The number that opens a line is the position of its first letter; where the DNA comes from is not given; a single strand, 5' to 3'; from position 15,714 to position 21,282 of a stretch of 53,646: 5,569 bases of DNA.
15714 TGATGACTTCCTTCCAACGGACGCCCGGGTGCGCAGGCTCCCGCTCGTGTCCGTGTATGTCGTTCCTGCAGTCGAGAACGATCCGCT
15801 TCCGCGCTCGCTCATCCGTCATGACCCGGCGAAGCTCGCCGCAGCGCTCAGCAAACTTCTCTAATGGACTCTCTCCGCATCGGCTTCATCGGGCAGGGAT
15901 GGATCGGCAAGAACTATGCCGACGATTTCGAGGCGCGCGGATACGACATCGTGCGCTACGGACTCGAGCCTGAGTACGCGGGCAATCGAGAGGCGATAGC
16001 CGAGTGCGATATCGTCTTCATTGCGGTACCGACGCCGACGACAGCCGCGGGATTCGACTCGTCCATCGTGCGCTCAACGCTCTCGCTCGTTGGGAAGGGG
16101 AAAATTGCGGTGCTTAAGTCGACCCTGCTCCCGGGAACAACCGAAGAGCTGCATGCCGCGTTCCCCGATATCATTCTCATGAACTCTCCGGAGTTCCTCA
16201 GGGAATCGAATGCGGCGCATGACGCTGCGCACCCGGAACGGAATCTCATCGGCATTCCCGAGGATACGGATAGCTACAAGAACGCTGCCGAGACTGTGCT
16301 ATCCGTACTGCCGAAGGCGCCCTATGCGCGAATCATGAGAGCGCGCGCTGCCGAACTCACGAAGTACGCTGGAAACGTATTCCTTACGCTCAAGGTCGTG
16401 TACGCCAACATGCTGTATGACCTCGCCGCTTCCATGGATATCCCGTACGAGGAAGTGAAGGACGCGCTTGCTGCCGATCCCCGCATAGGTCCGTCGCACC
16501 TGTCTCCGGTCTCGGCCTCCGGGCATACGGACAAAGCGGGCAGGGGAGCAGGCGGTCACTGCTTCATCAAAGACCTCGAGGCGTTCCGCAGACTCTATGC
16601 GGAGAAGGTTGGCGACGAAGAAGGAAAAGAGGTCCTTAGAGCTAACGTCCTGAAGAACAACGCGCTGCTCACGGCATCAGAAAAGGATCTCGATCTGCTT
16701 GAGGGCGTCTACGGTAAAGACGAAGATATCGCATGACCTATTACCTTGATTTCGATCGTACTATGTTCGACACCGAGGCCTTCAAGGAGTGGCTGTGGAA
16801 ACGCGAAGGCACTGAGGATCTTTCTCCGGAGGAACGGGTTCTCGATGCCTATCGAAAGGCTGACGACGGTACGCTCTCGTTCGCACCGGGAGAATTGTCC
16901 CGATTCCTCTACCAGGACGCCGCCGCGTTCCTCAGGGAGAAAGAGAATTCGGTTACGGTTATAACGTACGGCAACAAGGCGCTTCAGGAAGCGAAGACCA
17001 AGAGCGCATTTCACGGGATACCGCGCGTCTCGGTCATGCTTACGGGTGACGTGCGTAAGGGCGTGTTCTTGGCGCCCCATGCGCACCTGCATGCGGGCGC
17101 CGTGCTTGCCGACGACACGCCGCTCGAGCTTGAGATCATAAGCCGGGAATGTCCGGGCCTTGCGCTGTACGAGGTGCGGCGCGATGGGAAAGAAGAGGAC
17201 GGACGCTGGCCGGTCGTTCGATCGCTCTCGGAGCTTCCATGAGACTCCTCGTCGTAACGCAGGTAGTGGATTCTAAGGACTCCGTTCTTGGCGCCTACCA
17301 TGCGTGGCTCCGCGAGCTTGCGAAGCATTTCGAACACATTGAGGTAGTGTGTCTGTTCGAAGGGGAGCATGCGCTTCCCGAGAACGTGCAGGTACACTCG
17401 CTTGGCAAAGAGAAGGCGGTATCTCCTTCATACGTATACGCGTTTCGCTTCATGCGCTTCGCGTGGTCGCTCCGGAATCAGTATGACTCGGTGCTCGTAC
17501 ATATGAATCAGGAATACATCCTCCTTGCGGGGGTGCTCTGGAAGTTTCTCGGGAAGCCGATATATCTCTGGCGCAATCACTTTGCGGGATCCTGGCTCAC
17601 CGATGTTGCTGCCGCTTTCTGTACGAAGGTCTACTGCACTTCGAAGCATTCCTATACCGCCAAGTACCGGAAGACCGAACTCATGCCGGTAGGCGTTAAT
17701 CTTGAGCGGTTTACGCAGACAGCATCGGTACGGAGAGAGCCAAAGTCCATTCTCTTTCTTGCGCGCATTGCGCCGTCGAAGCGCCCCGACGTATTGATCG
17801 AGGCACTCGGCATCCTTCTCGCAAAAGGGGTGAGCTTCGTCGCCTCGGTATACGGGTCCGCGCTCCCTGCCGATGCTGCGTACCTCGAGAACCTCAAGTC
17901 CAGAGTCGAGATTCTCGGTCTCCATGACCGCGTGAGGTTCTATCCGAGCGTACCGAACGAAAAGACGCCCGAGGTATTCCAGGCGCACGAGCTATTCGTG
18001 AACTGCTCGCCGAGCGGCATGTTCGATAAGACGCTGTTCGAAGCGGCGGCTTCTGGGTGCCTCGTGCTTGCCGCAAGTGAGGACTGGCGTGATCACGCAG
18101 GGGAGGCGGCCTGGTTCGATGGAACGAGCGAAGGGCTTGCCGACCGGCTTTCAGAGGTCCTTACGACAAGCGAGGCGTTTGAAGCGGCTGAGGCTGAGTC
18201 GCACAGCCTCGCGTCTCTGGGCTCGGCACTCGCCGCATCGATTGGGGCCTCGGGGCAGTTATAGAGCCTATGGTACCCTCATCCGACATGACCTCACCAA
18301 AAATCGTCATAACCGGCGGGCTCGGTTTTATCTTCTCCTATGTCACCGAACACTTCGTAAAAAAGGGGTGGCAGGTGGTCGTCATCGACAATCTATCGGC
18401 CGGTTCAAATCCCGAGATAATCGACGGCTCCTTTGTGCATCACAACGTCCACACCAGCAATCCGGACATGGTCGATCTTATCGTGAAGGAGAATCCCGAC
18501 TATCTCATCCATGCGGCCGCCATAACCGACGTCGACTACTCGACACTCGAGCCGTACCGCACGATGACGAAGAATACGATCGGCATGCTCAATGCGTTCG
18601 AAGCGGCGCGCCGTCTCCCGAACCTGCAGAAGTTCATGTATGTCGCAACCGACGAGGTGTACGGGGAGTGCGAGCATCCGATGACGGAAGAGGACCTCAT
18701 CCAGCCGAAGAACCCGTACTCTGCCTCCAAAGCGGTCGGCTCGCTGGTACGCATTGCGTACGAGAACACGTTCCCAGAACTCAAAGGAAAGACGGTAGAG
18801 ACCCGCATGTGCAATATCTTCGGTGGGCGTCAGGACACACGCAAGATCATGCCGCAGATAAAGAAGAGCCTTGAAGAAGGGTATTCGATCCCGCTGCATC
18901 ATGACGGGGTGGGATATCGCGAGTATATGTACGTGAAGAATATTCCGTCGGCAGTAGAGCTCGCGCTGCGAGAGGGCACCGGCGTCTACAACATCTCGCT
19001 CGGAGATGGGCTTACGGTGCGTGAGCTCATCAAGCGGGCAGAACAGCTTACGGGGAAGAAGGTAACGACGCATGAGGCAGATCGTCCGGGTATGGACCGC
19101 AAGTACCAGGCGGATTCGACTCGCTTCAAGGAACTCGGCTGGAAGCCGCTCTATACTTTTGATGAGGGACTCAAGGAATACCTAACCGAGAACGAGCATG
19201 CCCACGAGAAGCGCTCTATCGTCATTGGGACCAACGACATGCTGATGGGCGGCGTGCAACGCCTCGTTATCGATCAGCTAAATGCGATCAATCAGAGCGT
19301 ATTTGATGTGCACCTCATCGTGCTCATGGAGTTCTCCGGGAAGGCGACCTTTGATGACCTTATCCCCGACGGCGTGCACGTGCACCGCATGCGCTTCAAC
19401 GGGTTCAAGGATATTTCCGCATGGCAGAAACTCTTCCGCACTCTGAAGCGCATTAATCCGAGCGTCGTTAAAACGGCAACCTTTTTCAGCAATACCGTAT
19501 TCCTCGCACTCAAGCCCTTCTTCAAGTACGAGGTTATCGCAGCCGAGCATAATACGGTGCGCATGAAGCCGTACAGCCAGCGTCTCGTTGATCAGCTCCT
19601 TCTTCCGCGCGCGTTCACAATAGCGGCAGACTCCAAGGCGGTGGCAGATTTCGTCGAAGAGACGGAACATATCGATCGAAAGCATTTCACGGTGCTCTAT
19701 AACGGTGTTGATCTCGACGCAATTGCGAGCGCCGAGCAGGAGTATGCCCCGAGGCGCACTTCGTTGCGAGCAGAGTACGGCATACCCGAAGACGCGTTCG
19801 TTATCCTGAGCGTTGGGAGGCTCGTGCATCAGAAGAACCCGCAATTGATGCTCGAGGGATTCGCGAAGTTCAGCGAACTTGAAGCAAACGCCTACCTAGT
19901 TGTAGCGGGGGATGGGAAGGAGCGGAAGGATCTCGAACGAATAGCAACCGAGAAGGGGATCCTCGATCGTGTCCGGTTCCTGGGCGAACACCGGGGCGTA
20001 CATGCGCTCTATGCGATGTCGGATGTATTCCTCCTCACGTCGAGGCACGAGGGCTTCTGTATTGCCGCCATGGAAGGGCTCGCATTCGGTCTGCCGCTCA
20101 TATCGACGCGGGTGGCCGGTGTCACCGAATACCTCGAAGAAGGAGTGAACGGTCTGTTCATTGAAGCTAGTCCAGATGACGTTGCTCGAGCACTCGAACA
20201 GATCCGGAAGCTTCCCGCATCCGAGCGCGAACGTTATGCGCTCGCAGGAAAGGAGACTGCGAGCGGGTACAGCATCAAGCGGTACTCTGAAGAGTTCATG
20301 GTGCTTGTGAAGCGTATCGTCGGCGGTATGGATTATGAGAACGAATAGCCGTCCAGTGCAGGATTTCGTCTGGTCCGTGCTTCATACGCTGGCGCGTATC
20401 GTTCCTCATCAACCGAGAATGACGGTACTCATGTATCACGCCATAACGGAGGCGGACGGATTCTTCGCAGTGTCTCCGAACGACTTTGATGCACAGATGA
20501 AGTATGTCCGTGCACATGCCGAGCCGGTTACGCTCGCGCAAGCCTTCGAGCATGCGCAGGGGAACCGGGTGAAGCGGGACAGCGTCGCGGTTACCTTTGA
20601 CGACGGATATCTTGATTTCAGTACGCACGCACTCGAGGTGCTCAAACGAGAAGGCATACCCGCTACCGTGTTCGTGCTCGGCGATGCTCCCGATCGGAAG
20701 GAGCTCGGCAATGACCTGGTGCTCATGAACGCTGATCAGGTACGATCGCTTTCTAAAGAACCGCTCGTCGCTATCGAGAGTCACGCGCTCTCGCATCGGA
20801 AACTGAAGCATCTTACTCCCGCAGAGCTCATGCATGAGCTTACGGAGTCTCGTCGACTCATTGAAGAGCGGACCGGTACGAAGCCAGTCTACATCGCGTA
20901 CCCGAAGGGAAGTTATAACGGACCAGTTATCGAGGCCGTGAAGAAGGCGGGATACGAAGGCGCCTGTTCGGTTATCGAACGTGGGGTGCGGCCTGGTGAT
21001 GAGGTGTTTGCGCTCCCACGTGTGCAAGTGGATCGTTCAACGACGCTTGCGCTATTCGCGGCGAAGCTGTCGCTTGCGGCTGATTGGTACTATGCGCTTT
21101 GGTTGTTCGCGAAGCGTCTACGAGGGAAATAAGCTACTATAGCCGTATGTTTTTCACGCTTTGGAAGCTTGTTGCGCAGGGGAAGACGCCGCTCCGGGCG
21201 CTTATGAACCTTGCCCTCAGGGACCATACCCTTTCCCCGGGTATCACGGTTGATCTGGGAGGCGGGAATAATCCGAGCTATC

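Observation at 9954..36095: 25-kb glycan-assembly island wedged between murD/murC and murB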

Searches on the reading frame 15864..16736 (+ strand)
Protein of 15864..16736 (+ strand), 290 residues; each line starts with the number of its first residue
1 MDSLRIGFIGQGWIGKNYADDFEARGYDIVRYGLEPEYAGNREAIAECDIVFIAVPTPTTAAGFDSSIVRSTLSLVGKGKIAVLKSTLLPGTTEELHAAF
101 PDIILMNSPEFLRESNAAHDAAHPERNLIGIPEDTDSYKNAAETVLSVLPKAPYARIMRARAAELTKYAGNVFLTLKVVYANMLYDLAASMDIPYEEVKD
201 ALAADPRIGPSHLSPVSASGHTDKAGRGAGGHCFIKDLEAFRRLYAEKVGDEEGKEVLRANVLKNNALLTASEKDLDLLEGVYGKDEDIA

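Call 3: search_protein_families(library=pfam, proteins=[window:15864-16736:+], max_evalue=0.01)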
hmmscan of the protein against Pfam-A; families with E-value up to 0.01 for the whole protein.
window:15864-16736:+ (290 aa): 4 families
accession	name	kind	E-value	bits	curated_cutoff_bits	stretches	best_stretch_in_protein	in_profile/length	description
PF03721.20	UDPG_MGDP_dh_N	-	1.1e-16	61.5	27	1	42-136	71-180/187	UDP-glucose/GDP-mannose dehydrogenase family, NAD binding domain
PF00984.24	UDPG_MGDP_dh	-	6.9e-16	58.6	25.4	1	161-248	1-78/94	UDP-glucose/GDP-mannose dehydrogenase family, central domain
PF03446.21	NAD_binding_2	-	0.00027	21.4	21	0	5-99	1-106/161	NAD binding domain of 6-phosphogluconate dehydrogenase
PF03807.23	F420_oxidored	-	0.00034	21.6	21.6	0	5-59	1-71/94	NADP oxidoreductase coenzyme F420-dependent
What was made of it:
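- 15864..16736 (+): Short (290 aa) nucleotide-sugar dehydrogenase with N-terminal and central domains only; the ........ Cys motif is present. UDPG_MGDP_dh_N and central domain (call 3).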

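Call 8: search_protein_families(library=ncbifam, proteins=[window:15864-16736:+], max_evalue=0.01)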
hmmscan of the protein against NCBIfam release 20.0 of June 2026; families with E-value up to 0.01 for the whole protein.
window:15864-16736:+ (290 aa): 6 families
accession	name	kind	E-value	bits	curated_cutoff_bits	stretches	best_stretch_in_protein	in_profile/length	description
TIGR03026.1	NDP-sugDHase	subfamily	1.2e-34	119.8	189.8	1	43-248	72-279/413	nucleotide sugar dehydrogenase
NF041297.1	UDPGDh_AglM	equivalog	2.5e-24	86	670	1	41-266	68-298/429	UDP-glucose 6-dehydrogenase AglM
NF047673.2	TeichurnBiosyTuaD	equivalog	8.3e-18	64.7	700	1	43-248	73-275/439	UDP-glucose 6-dehydrogenase TuaD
NF011631.0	PRK15057.1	equivalog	3e-14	53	757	1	42-238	68-258/388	UDP-glucose 6-dehydrogenase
NF008286.0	PRK11064.1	equivalog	3.9e-05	22.4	459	0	29-101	57-134/420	UDP-N-acetyl-D-mannosamine dehydrogenase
NF040825.1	UDPMaNacDH_Arch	equivalog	0.0012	17.8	750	0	41-237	69-262/418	UDP-N-acetyl-D-mannosamine dehydrogenase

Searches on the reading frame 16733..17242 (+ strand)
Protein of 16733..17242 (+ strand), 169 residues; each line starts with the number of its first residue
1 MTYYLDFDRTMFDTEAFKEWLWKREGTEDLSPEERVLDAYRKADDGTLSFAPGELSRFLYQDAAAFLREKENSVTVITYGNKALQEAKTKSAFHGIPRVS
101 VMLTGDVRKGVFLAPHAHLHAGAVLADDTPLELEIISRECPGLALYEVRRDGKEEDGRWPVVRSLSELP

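Call 3: search_protein_families(library=pfam, proteins=[window:16733-17242:+], max_evalue=0.01)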
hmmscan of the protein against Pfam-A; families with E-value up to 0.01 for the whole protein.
window:16733-17242:+ (169 aa): 0 families

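Call 8: search_protein_families(library=ncbifam, proteins=[window:16733-17242:+], max_evalue=0.01)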
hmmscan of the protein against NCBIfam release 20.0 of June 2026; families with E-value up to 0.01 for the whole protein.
window:16733-17242:+ (169 aa): 0 families

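Call 32: search_protein_families(library=pfam, proteins=[window:16733-17242:+], max_evalue=5)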
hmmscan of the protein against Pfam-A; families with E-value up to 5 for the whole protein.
window:16733-17242:+ (169 aa): 0 families
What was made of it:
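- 16733..17242 (+): HAD-like small protein (DFDRT motif only). No HMM match (calls 3, 8, 32).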

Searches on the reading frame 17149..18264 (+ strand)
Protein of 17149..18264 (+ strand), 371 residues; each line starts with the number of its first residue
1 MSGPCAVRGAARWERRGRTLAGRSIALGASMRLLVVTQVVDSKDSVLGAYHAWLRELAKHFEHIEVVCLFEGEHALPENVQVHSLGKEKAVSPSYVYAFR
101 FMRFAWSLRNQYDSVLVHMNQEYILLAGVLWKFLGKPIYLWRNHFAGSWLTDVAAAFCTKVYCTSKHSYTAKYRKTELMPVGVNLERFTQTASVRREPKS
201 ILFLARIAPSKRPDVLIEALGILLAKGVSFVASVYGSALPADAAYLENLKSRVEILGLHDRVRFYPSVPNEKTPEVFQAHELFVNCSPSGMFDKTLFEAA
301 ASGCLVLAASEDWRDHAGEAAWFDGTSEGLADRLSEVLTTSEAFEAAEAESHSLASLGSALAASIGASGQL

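Call 3: search_protein_families(library=pfam, proteins=[window:17149-18264:+], max_evalue=0.01)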
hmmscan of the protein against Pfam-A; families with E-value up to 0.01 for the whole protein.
window:17149-18264:+ (371 aa): 4 families
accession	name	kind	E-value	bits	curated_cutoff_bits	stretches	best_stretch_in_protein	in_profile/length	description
PF00534.26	Glycos_transf_1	-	3.4e-13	49.9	26.4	1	195-309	12-122/172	Glycosyl transferases group 1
PF13692.12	Glyco_trans_1_4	-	8.1e-12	46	27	1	199-338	2-140/142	Glycosyl transferases group 1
PF13524.12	Glyco_trans_1_2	-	4.4e-06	27.1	25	1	250-350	14-117/144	Glycosyl transferase-like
PF13477.12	Glyco_trans_4_2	-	0.00083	20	23.4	1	52-137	15-100/139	Glycosyl transferase 4-like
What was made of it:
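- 17239..18264 (+): GT4 glycosyltransferase. Glycos_transf_1 E=3.4e-13 (call 3).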

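Call 59: search_protein_families(library=ncbifam, proteins=[window:17239-18264:+], max_evalue=0.001)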
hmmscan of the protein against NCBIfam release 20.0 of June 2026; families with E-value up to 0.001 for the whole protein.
window:17239-18264:+ (341 aa): 9 families
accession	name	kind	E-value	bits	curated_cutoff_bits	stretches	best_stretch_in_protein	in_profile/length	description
TIGR03449.1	mycothiol_MshA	equivalog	3.5e-12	46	462.5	1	137-280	181-334/406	D-inositol-3-phosphate glycosyltransferase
NF041876.1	EPS_EpsE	equivalog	8.2e-11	41.8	400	1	143-277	185-323/389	exopolysaccharide biosynthesis GT4 family glycosyltransferase EpsE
NF038295.1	EPS_HpsP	equivalog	7.4e-10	38.4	550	1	148-311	180-353/388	hormogonium polysaccharide biosynthesis glycosyltransferase HpsP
NF046085.1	XrtY_assoc_Gly1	equivalog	9.1e-09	34.6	400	1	159-279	200-314/387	XrtY-associated glycosyltransferase XYAG1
NF038229.1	Glyco4_Geo_Pelo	equivalog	2.2e-08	33.5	400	1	125-279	114-267/338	GPMC system family 4 glycosyltransferase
NF041010.1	glycosy_Agl16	equivalog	3.9e-08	32.5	575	1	144-242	156-246/352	glycosylation protein Agl16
NF038255.1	exopoly_VpsD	equivalog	2.6e-05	23.2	300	1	146-278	179-311/381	VpsD family glycosyltransferase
NF038011.1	PelF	equivalog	7.2e-05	22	100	1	140-278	276-412/489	GT4 family glycosyltransferase PelF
TIGR02918.1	TIGR02918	equivalog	0.00039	19.2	574.6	1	129-275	282-418/500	accessory Sec system glycosyltransferase GtfA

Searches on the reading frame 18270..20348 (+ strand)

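Call 3: search_protein_families(library=pfam, proteins=[window:18270-20348:+], max_evalue=0.01)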
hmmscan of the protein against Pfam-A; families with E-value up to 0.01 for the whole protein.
window:18270-20348:+ (692 aa): 12 families
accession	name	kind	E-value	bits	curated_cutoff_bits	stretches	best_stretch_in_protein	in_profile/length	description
PF16363.11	GDP_Man_Dehyd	-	8.7e-42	144.2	27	1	14-303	2-331/332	GDP-mannose 4,6 dehydratase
PF00534.26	Glycos_transf_1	-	1.8e-38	132.2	26.4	1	497-661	3-170/172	Glycosyl transferases group 1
PF01370.27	Epimerase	-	2.8e-38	132.1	20.9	1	12-242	1-239/240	NAD dependent epimerase/dehydratase family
PF13692.12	Glyco_trans_1_4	-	9.7e-29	100.9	27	1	510-645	2-139/142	Glycosyl transferases group 1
PF13439.12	Glyco_transf_4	-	2.6e-14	54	28.5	1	326-483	1-169/170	Glycosyltransferase Family 4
PF04321.23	RmlD_sub_bind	-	8.1e-11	41.9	27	1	11-157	2-132/287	RmlD substrate binding domain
PF01073.25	3Beta_HSD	-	2.7e-10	40.2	22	1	13-234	1-230/280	3-beta hydroxysteroid dehydrogenase/isomerase family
PF02719.21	Polysacc_synt_2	-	5.1e-10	39.4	20.2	1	66-267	67-253/293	Polysaccharide biosynthesis protein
PF20706.3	GT4-conflict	-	5.3e-10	39.3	26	1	506-629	194-327/385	Family 4 Glycosyltransferase in conflict systems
PF13579.12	Glyco_trans_4_4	-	3.7e-06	27.8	29.7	1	327-479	1-158/158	Glycosyl transferase 4-like domain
PF07993.18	NAD_binding_4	-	1.7e-05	24.6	20.1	1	49-205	64-177/258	Male sterility protein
PF13524.12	Glyco_trans_1_2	-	2e-05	25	25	1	576-664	39-129/144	Glycosyl transferase-like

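Call 8: search_protein_families(library=ncbifam, proteins=[window:18270-20348:+], max_evalue=0.01)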
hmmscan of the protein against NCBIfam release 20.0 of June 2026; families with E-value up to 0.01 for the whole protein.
window:18270-20348:+ (692 aa): 65 families (the best 25 are shown)
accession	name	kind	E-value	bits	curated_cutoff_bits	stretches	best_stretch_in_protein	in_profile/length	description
TIGR01181.1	dTDP_gluc_dehyt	equivalog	4.1e-51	174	365.1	1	11-304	1-307/321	dTDP-glucose 4,6-dehydratase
TIGR03088.1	stp2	hypoth_equivalog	2.3e-40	138.8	409.05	1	326-680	13-370/374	TIGR03088 family PEP-CTERM/XrtA system glycosyltransferase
TIGR01179.1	galE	equivalog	1.2e-32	113.1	262.3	2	11-185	1-178/332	UDP-glucose 4-epimerase GalE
TIGR03999.1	thiol_BshA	equivalog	2.5e-28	99.1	273.7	1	453-659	150-346/375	N-acetyl-alpha-D-glucosaminyl L-malate synthase BshA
NF007490.0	PRK10084.1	subfamily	4.9e-26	91.6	649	1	11-304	2-330/361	dTDP-glucose 4,6-dehydratase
TIGR04157.1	glyco_rSAM_CFB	subfamily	1.2e-25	90.4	400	1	454-635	176-352/406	TIGR04157 family glycosyltransferase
NF041876.1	EPS_EpsE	equivalog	1.7e-22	80.3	400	1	457-662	172-374/389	exopolysaccharide biosynthesis GT4 family glycosyltransferase EpsE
NF007582.0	PRK10217.1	equivalog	7.5e-22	77.9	698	1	11-303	3-326/355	dTDP-glucose 4,6-dehydratase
TIGR04180.1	EDH_00030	hypoth_equivalog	9.1e-22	77.5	475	1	12-268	1-263/297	NAD-dependent 4,6-dehydratase LegB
NF050063.1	ProtGlycPglJ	equivalog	3.9e-21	75.7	500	1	435-637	132-320/363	N-acetylgalactosamine-N,N'-diacetylbacillosaminyl-diphospho-undecaprenol 4-alpha-N-acetylgalactosaminyltransferase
TIGR03449.1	mycothiol_MshA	equivalog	4.2e-21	75.3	462.5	1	434-675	151-395/406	D-inositol-3-phosphate glycosyltransferase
TIGR04047.1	MSMEG_0565_glyc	hypoth_equivalog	6.6e-21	74.8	259.85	1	453-671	144-362/373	MSMEG_0565 family glycosyltransferase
TIGR02197.1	heptose_epim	equivalog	1.3e-20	73.9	274.6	1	12-307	1-312/316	ADP-glyceromanno-heptose 6-epimerase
NF011726.0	PRK15179.1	equivalog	4.5e-20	71.5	733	1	439-653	450-664/694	Vi polysaccharide biosynthesis protein TviE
NF049988.1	MGlcDAGSynMgs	equivalog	6.4e-20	71.9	400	1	471-681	176-385/398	alpha-monoglucosyldiacylglycerol synthase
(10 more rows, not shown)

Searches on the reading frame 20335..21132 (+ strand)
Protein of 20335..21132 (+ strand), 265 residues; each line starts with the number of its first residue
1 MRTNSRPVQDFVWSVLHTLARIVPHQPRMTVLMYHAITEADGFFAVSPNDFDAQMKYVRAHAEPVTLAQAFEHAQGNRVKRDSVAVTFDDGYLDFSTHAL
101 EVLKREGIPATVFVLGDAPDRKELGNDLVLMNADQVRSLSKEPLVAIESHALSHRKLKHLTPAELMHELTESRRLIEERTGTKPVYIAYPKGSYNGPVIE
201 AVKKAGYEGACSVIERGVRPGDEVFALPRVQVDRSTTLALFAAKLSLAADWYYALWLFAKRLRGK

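Call 3: search_protein_families(library=pfam, proteins=[window:20335-21132:+], max_evalue=0.01)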
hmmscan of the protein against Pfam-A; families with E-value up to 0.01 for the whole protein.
window:20335-21132:+ (265 aa): 1 family
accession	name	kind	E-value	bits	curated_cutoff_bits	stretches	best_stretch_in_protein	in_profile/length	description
PF01522.26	Polysacc_deac_1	-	3.9e-29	101.5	23.1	1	78-209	3-123/124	Polysaccharide deacetylase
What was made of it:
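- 20335..21132 (+): NodB/CE4 polysaccharide deacetylase with no N-terminal signal peptide or TM segment. Polysacc_deac_1 E=3.9e-29 (call 3).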

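Call 8: search_protein_families(library=ncbifam, proteins=[window:20335-21132:+], max_evalue=0.01)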
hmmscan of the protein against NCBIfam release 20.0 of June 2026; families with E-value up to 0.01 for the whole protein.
window:20335-21132:+ (265 aa): 12 families
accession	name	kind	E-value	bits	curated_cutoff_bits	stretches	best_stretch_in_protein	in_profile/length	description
TIGR03933.1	PIA_icaB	equivalog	5.2e-19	68.7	248.35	1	43-234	32-231/245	intercellular adhesin biosynthesis polysaccharide N-deacetylase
TIGR03938.2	deacetyl_PgaB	equivalog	2.4e-16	59.2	321.9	2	29-152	3-143/621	poly-beta-1,6-N-acetyl-D-glucosamine N-deacetylase PgaB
TIGR02764.1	spore_ybaN_pdaB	equivalog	4.8e-14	52.6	237.4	1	80-208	4-122/191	polysaccharide deacetylase family sporulation protein PdaB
NF011177.0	PRK14582.1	equivalog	1.9e-12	46.3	923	2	28-153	48-187/671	poly-beta-1,6-N-acetyl-D-glucosamine N-deacetylase PgaB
TIGR02884.1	spore_pdaA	equivalog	1.8e-10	40.9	298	1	80-208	35-154/224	delta-lactam-biosynthetic de-N-acetylase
NF011176.0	PRK14581.1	equivalog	1.9e-08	32.9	1091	2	174-244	236-304/673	poly-beta-1,6-N-acetyl-D-glucosamine N-deacetylase PgaB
NF045821.1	PgAcgDacpgdA1_Bac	equivalog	5.1e-08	32.1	400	1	52-195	56-191/282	peptidoglycan-N-acetylglucosamine deacetylase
TIGR04243.1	nodulat_NodB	equivalog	8.8e-08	31.9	240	1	83-208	3-119/197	chitooligosaccharide deacetylase NodB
TIGR02873.1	spore_ylxY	hypoth_equivalog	3.3e-07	29.8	391.5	1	86-204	93-197/268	probable sporulation protein, polysaccharide deacetylase family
NF045822.1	PgAcgDacpgdA2_Bac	equivalog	4.8e-07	29.4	400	1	78-196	66-173/274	peptidoglycan-N-acetylglucosamine deacetylase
TIGR03006.1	pepcterm_polyde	equivalog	0.00033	19.9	276.2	1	98-184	38-113/272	XrtA system polysaccharide deacetylase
NF045820.1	PgAcgDacpgdA_Strep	equivalog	0.0013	17.6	800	1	77-182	263-358/463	peptidoglycan-N-acetylglucosamine deacetylase PgdA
